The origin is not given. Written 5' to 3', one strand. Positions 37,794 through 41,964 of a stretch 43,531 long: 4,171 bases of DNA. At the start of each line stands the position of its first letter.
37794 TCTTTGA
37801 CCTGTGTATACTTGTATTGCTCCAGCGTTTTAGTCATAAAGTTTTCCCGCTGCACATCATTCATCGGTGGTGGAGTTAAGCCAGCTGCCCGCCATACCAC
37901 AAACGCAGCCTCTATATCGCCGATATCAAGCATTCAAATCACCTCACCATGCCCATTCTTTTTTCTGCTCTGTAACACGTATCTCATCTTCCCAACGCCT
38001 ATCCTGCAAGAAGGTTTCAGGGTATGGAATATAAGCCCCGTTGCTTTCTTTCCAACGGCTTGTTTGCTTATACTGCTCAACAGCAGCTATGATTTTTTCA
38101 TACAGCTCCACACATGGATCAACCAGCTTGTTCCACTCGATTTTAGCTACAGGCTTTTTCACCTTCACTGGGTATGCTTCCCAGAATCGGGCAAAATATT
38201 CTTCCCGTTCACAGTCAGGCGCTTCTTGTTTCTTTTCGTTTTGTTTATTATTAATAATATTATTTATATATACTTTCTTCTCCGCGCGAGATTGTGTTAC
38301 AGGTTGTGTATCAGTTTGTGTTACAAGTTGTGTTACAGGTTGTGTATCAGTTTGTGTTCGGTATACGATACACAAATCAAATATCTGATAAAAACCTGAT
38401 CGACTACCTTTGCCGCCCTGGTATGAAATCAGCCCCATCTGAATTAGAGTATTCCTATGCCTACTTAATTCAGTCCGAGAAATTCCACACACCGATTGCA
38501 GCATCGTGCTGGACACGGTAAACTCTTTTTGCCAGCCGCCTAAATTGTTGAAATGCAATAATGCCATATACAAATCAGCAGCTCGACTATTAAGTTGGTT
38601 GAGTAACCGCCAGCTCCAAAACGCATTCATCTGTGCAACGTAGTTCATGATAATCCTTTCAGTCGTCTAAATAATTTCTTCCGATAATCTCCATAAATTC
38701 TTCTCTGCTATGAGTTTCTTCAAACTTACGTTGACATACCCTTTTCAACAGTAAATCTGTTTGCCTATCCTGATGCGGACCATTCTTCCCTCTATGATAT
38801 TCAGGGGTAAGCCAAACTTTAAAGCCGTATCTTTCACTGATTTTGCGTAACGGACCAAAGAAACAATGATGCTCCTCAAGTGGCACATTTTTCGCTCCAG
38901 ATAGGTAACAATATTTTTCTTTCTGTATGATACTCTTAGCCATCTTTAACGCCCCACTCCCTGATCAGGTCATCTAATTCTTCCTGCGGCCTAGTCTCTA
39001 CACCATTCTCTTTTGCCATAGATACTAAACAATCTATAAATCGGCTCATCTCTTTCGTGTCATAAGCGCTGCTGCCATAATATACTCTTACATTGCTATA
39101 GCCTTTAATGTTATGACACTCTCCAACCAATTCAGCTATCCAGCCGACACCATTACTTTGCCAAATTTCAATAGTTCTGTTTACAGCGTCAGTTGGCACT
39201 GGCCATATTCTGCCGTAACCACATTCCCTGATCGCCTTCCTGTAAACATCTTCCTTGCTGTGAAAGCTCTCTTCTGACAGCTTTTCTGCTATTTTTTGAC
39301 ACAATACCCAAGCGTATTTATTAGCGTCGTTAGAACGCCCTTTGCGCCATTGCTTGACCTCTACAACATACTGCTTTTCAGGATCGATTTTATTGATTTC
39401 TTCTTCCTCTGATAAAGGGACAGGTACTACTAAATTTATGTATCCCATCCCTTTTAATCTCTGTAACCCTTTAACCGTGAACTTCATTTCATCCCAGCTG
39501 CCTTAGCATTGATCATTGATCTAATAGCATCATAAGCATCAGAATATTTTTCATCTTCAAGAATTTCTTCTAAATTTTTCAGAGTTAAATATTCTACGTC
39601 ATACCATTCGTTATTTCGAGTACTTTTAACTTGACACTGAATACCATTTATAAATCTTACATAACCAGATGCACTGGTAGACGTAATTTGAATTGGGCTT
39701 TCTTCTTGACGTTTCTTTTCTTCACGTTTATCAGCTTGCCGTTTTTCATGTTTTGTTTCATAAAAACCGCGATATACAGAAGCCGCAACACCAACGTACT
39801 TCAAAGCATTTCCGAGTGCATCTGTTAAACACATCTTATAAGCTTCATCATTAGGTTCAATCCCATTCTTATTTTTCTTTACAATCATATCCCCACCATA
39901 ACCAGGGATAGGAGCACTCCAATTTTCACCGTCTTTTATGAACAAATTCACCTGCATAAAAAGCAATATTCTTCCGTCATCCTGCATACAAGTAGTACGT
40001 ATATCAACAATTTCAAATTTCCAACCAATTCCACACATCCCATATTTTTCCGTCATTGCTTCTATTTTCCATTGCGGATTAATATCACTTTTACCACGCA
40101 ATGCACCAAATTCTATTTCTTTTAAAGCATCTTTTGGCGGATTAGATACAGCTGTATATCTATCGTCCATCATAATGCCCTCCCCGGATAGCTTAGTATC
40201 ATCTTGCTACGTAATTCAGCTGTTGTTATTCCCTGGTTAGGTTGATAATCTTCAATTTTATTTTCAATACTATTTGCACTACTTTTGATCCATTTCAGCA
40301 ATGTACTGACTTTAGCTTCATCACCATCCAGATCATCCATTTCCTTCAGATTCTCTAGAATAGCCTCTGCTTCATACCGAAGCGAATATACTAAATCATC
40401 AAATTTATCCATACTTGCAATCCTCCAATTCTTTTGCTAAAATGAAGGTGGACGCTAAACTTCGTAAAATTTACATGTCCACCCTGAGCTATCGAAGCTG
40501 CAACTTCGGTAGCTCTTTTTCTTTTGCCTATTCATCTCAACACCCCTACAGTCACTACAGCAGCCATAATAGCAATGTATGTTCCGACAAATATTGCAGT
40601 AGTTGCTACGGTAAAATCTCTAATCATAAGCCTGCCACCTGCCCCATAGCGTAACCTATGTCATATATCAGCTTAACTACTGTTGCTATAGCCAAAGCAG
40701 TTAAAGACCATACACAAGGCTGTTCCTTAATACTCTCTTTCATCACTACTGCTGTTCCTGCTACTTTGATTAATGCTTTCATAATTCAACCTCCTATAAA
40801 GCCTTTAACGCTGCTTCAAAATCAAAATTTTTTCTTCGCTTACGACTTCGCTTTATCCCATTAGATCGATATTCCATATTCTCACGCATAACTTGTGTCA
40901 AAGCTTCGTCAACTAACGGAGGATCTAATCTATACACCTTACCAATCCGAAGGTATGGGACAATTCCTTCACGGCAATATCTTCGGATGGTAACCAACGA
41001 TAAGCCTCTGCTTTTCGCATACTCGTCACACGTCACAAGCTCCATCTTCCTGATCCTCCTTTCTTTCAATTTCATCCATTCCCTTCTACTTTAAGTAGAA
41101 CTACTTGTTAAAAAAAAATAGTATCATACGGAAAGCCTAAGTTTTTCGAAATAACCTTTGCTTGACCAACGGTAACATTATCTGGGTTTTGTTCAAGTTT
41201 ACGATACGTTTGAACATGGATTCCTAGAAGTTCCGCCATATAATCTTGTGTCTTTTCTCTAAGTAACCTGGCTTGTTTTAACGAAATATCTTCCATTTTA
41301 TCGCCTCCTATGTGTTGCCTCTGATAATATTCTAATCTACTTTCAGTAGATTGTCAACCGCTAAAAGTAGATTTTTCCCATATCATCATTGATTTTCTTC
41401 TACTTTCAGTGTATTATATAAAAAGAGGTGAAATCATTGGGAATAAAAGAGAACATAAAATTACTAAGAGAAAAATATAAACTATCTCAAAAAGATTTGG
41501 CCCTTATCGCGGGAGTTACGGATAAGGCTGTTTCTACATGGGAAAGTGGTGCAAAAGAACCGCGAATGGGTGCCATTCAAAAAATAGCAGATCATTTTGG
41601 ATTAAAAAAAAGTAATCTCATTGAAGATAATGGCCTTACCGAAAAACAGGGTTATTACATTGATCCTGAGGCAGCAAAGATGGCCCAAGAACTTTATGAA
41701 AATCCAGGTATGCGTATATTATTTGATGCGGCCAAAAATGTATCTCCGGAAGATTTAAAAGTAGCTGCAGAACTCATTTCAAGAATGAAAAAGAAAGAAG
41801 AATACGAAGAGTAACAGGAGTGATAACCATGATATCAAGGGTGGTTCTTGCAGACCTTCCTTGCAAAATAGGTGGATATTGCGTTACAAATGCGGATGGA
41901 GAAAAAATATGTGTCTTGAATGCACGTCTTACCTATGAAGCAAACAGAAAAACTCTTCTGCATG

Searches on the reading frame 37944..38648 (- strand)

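Call 22: search_protein_families(library=phrogs, proteins=[window:37944-38648:-])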
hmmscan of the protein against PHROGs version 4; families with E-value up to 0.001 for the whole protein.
window:37944-38648:- (234 aa): 12 families
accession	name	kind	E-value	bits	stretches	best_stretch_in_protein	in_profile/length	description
phrog_270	-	DNA, RNA and nucleotide metabolism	7e-27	95.8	1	7-228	28-255/383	replication initiation protein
phrog_9474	-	DNA, RNA and nucleotide metabolism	3.5e-16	60.6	1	107-229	141-255/288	replication initiation protein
phrog_186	-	DNA, RNA and nucleotide metabolism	2.2e-11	45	1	2-193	21-212/308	DnaD-like helicase loader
phrog_9327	-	DNA, RNA and nucleotide metabolism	1.1e-10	42.6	1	101-225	121-244/276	primosomal protein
phrog_19658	-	DNA, RNA and nucleotide metabolism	3.7e-10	40.8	1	1-140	1-148/283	replication initiation protein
phrog_678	-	DNA, RNA and nucleotide metabolism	2.1e-09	38.4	1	37-153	64-213/346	replication initiation O-like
phrog_23776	-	unknown function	1.4e-08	35.6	1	1-105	1-103/280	-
phrog_35156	-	unknown function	7.7e-08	33.5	1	139-220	74-150/154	-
phrog_345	-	DNA, RNA and nucleotide metabolism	9.1e-07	29.8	1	15-143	39-189/297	replication initiation O-like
phrog_10293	-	unknown function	0.00011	22.9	1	149-234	14-97/185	-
phrog_16304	-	unknown function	0.00039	21.4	1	109-228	102-230/244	-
phrog_1347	-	unknown function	0.00054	19.8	0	150-228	275-351/417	-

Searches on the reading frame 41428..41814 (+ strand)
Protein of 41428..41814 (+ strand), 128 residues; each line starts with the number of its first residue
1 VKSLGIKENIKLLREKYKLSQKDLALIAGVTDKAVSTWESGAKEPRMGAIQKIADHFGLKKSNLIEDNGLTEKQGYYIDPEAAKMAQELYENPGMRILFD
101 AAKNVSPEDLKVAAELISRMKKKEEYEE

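Call 22: search_protein_families(library=phrogs, proteins=[window:41428-41814:+])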
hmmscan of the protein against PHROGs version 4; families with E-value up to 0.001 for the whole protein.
window:41428-41814:+ (128 aa): 19 families
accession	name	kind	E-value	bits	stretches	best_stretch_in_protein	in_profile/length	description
phrog_8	-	transcription regulation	1.1e-13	52.4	1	6-80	77-150/346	transcriptional regulator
phrog_2967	-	transcription regulation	4.2e-11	43.8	1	6-72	11-77/225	transcriptional regulator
phrog_4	-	transcription regulation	1.2e-10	41.9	1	5-73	136-200/400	transcriptional repressor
phrog_3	-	transcription regulation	1.4e-10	42.5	1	5-75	88-158/430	transcriptional repressor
phrog_1373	-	transcription regulation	2e-10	41.9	1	3-62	61-120/166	transcriptional regulator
phrog_2439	-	transcription regulation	3.6e-09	37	1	8-69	10-71/367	transcriptional regulator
phrog_2104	-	unknown function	1.5e-08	35.7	1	7-53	41-87/103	-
phrog_7950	-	transcription regulation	3.4e-08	34.4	1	7-42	9-44/68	transcriptional repressor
phrog_7241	-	transcription regulation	6e-08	33.8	1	9-65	65-121/122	transcriptional regulator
phrog_2328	-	transcription regulation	3.6e-07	31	1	9-66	19-76/128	transcriptional repressor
phrog_5823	-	transcription regulation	4.6e-07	30.3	1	6-74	7-76/404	transcriptional regulator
phrog_4836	-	transcription regulation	1.1e-06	29.4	1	6-67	76-137/194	CII-like regulator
phrog_147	-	transcription regulation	1.8e-05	26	1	5-56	4-56/100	transcriptional regulator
phrog_32768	-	unknown function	0.00012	21.9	1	6-67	10-72/446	-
phrog_38149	-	unknown function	0.00026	22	1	7-60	10-63/190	-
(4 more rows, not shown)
